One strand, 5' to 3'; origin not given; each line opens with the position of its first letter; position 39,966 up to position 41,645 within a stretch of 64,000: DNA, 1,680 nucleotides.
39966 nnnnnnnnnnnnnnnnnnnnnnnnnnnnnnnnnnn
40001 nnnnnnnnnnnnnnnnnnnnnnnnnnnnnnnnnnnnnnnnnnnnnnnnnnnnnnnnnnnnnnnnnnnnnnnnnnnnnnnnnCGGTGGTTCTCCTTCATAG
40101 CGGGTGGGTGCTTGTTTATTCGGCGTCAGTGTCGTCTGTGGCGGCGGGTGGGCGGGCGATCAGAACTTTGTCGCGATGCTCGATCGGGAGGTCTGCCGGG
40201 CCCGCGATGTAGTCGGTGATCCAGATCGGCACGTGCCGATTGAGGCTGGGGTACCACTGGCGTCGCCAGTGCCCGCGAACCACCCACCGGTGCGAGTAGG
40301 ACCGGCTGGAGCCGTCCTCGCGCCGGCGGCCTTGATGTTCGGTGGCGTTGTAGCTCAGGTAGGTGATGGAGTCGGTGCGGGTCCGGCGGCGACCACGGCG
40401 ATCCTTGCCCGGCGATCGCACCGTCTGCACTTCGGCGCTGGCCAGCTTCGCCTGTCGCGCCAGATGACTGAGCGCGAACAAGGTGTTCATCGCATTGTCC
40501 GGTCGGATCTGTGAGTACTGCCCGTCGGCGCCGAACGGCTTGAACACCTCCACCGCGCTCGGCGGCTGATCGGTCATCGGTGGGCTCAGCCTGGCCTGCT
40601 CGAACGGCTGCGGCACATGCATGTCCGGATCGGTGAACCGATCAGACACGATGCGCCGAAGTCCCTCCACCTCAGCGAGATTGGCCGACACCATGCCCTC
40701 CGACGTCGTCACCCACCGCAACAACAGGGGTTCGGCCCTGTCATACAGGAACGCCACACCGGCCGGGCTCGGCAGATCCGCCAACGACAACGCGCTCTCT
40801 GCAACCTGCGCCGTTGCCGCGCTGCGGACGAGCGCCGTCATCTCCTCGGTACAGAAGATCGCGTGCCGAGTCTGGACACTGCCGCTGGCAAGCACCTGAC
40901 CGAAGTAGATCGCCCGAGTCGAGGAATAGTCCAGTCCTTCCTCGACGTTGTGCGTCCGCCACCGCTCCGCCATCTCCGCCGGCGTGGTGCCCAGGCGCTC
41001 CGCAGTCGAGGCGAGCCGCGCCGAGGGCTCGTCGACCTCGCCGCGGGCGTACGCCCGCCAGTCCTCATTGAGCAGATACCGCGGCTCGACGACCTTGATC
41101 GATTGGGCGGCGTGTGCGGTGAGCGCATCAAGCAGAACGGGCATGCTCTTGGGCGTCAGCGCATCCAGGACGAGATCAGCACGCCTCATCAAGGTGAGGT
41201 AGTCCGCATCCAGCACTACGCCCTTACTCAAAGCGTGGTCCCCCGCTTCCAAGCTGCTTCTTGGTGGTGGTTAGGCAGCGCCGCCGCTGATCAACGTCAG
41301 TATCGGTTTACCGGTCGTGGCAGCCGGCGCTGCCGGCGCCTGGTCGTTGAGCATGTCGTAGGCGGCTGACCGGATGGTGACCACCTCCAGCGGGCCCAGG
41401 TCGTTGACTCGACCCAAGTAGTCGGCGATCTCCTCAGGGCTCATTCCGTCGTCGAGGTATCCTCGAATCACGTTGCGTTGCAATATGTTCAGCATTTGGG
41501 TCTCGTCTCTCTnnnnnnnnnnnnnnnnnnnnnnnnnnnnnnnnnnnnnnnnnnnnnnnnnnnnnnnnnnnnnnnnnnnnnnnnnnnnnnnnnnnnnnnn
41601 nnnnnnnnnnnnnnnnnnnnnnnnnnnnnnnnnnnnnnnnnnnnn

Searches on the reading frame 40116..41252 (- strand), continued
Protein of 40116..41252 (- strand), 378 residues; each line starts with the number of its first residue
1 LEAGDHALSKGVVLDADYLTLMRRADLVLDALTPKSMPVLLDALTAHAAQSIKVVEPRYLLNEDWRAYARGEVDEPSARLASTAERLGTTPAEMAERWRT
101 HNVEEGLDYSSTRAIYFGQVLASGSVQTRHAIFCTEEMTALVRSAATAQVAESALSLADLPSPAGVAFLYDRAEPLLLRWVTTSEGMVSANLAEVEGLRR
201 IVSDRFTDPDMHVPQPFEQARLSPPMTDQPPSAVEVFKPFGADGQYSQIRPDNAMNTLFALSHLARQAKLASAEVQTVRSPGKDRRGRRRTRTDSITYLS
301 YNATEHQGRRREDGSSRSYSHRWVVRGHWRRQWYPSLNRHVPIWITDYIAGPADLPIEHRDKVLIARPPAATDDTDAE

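Call 94: search_protein_families(library=ncbifam, proteins=[window:40116-41252:-, P0046, P0030], max_evalue=10)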
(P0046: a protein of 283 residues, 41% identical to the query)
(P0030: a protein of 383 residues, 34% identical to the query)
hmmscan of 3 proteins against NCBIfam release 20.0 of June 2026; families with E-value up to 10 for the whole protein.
window:40116-41252:- (378 aa): 0 families

P0046 (283 aa): 0 families

P0030 (383 aa): 0 families

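Call 103: search_protein_families(library=pfam, proteins=[L052:11708-12994:-, L074:11622-12929:-, L051:13695-16403:-, L060:7954-8838:+, L061:4428-5042:+], max_evalue=0.001)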
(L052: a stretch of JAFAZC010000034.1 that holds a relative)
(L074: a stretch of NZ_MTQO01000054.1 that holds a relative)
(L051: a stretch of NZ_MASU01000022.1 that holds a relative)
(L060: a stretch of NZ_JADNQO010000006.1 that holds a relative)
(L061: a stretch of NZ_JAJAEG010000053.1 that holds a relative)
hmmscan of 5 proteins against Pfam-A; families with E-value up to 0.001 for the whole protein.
L052:11708-12994:- (429 aa): 2 families
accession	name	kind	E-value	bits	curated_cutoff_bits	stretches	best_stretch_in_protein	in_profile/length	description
PF00877.26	NLPC_P60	-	6.5e-24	84.4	23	1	317-411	1-92/105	NlpC/P60 family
PF01464.25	SLT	-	7.6e-06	25.9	21.3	1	170-285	9-113/117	Transglycosylase SLT domain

L074:11622-12929:- (436 aa): 1 family
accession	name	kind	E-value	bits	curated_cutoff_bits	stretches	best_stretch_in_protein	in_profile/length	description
PF13814.12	Replic_Relax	-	8.7e-50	169.9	25.3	1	127-312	2-183/191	Replication-relaxation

L051:13695-16403:- (903 aa): 5 families
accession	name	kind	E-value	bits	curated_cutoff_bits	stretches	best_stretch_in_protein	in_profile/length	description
PF01935.23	DUF87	-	2.1e-07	31.7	23.2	1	450-536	8-84/220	Helicase HerA, central domain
PF10412.15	TrwB_AAD_bind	-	2.7e-07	30.3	20.5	0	463-510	14-61/387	Type IV secretion-system coupling protein DNA-binding domain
PF02534.20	T4SS-DNA_transf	-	1.3e-06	28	20.1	1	463-538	44-115/468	Type IV secretory system Conjugative DNA transfer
PF01580.24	FtsK_SpoIIIE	-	4.5e-05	23.4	24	1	451-487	26-62/221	FtsK/SpoIIIE family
PF12696.13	TraG-D_C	-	0.00098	19.5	22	0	712-781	4-77/126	TraM recognition site of TraD and TraG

L060:7954-8838:+ (295 aa): 1 family
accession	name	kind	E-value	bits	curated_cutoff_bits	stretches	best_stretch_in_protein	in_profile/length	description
PF18755.6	RAMA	-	4.8e-19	68.7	35.2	1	191-293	4-105/107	Restriction Enzyme Adenine Methylase Associated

L061:4428-5042:+ (205 aa): 0 families

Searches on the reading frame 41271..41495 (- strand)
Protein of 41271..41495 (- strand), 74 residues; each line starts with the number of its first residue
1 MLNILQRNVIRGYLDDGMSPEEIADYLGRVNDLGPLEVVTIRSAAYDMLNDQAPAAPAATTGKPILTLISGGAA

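Call 4: search_protein_families(library=pfam, proteins=[window:41271-41495:-], max_evalue=0.1)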
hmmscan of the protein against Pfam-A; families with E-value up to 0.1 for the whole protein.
window:41271-41495:- (74 aa): 2 families
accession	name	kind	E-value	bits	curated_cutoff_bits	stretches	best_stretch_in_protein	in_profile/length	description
PF13936.12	HTH_38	-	0.023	14.9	27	1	5-29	8-32/44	Helix-turn-helix domain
PF08281.18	Sigma70_r4_2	-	0.078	13.1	25.7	0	2-28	11-37/54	Sigma-70, region 4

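Call 5: search_protein_families(library=phrogs, proteins=[window:41271-41495:-], max_evalue=0.1)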
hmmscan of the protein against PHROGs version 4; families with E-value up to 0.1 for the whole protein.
window:41271-41495:- (74 aa): 0 families

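Call 6: search_protein_families(library=ncbifam, proteins=[window:41271-41495:-], max_evalue=0.1)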
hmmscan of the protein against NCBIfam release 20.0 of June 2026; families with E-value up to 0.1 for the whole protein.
window:41271-41495:- (74 aa): 0 families

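Call 93: search_protein_families(library=padloc, proteins=[window:41271-41495:-], max_evalue=0.01)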
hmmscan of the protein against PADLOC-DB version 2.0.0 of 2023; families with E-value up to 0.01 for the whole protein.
window:41271-41495:- (74 aa): 0 families
